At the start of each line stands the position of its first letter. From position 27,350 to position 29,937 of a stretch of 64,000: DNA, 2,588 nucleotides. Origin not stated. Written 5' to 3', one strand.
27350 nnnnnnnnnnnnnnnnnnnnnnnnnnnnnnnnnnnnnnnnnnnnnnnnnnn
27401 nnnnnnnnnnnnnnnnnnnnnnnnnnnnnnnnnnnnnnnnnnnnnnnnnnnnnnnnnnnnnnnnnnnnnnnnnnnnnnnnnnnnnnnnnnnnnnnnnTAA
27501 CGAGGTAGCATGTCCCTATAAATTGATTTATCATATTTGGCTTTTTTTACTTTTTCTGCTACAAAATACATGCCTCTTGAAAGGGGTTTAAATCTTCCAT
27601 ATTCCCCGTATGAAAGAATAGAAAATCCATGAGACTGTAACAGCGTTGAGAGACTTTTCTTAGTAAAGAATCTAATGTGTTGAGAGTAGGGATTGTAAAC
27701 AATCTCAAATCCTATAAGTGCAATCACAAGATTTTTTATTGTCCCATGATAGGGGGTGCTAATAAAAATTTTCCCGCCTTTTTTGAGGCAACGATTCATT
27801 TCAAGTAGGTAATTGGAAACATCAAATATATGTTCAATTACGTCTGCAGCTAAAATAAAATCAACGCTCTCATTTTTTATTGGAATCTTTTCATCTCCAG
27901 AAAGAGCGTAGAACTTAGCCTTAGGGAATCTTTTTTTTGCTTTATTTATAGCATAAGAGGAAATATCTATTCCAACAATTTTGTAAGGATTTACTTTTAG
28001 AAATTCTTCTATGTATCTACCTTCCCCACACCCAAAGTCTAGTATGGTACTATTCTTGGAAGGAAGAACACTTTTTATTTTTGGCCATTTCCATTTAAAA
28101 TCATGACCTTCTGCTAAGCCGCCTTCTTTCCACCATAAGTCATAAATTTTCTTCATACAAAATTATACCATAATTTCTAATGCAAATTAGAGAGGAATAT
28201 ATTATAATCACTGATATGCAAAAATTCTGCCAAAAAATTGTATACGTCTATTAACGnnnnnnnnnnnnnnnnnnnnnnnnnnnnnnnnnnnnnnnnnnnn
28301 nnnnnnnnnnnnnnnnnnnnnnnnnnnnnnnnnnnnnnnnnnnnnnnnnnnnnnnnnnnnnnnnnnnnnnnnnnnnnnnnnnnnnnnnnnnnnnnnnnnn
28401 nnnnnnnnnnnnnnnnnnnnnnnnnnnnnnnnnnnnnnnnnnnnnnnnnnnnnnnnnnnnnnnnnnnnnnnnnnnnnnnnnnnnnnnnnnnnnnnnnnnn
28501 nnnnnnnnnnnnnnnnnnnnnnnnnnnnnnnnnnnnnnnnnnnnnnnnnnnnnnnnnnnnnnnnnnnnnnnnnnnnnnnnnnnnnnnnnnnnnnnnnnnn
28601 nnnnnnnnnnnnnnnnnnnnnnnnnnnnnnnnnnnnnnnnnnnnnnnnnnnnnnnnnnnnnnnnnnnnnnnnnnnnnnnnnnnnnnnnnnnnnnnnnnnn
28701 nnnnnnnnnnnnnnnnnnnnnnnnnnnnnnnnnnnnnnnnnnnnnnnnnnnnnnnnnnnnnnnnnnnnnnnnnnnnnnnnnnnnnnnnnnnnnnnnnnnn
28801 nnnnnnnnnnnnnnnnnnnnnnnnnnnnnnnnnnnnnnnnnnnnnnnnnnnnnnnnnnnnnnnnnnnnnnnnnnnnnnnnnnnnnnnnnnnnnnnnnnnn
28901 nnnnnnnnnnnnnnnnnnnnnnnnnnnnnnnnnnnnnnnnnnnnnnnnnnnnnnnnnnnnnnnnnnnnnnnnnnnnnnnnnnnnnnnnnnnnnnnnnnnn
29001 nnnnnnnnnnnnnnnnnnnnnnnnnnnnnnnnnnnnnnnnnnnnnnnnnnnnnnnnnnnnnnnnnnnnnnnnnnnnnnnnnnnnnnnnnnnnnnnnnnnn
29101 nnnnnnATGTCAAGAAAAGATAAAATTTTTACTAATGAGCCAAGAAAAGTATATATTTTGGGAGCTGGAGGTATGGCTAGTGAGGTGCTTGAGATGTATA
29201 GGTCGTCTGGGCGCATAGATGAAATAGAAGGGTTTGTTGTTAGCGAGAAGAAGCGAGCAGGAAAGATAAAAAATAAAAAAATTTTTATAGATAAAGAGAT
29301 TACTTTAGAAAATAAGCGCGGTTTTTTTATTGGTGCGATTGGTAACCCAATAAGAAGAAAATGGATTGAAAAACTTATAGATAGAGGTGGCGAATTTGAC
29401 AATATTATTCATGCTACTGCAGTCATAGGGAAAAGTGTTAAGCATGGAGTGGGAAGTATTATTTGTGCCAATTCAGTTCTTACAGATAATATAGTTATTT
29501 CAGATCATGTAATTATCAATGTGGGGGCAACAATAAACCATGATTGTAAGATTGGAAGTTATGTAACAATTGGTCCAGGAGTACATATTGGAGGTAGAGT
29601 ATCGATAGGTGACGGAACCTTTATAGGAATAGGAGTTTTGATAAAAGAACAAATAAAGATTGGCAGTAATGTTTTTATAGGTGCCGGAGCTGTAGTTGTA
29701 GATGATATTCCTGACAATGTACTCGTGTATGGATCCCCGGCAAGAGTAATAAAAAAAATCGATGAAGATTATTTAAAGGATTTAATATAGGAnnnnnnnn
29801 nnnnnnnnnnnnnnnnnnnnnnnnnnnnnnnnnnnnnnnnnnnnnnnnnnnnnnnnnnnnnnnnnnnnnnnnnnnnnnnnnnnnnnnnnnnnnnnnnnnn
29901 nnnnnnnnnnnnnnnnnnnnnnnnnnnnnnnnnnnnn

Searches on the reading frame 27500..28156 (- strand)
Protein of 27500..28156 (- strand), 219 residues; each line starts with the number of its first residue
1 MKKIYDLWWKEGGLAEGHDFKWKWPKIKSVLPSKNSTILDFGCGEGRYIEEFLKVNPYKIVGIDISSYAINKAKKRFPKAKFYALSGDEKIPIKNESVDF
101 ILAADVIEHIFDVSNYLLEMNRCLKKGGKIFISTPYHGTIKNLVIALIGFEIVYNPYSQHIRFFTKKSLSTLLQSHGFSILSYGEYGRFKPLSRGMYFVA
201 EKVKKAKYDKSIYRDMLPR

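Call 92: search_protein_families(library=pfam, proteins=[window:27500-28156:-], max_evalue=0.001)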
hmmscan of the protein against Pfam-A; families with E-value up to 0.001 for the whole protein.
window:27500-28156:- (219 aa): 11 families
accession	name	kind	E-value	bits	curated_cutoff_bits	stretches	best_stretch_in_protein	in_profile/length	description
PF13489.12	Methyltransf_23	-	3.1e-24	86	27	1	33-182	21-163/164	Methyltransferase domain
PF08241.18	Methyltransf_11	-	1.6e-20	74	21.2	1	39-132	1-95/95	Methyltransferase domain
PF13847.12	Methyltransf_31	-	4.8e-18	65.7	27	1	33-136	2-113/145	Methyltransferase domain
PF13649.12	Methyltransf_25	-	1e-16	61.8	27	1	38-128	1-97/97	Methyltransferase domain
PF08242.18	Methyltransf_12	-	2.1e-15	57.7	30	1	39-130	1-98/98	Methyltransferase domain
PF08003.17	Methyltransf_9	-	8.9e-08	31.9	23.8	1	21-134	101-219/315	Protein of unknown function (DUF1698)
PF01209.24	Ubie_methyltran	-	1.6e-07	31.3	20.1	1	21-137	34-156/233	ubiE/COQ5 methyltransferase family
PF03291.22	mRNA_G-N7_MeTrfase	-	2.5e-05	24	26.6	1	34-79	61-105/315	mRNA (guanine-N(7))-methyltransferase domain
PF05175.20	MTS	-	5.7e-05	23.3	23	1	30-132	26-138/170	Methyltransferase small domain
PF05148.21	Methyltransf_8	-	8.2e-05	23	27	1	34-133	72-157/219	Hypothetical methyltransferase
PF06325.19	PrmA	-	0.00035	20.6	22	1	34-133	161-259/296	Ribosomal protein L11 methyltransferase (PrmA)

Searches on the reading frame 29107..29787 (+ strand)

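Call 16: search_protein_families(library=pfam, proteins=[window:29107-29787:+], max_evalue=0.001)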
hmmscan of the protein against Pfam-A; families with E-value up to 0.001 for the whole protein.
window:29107-29787:+ (227 aa): 3 families
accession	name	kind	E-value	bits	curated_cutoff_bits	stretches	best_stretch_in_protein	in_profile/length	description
PF00132.30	Hexapep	-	2.4e-16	59.1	27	2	165-197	2-34/36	Bacterial transferase hexapeptide (six repeats)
PF17836.7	PglD_N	-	7.2e-08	33.3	23.4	1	14-90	1-78/78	PglD N-terminal domain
PF25084.1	LbH_EIF2B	-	0.00016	22.1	54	0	104-171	38-103/105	EIF2B subunit epsilon LbH domain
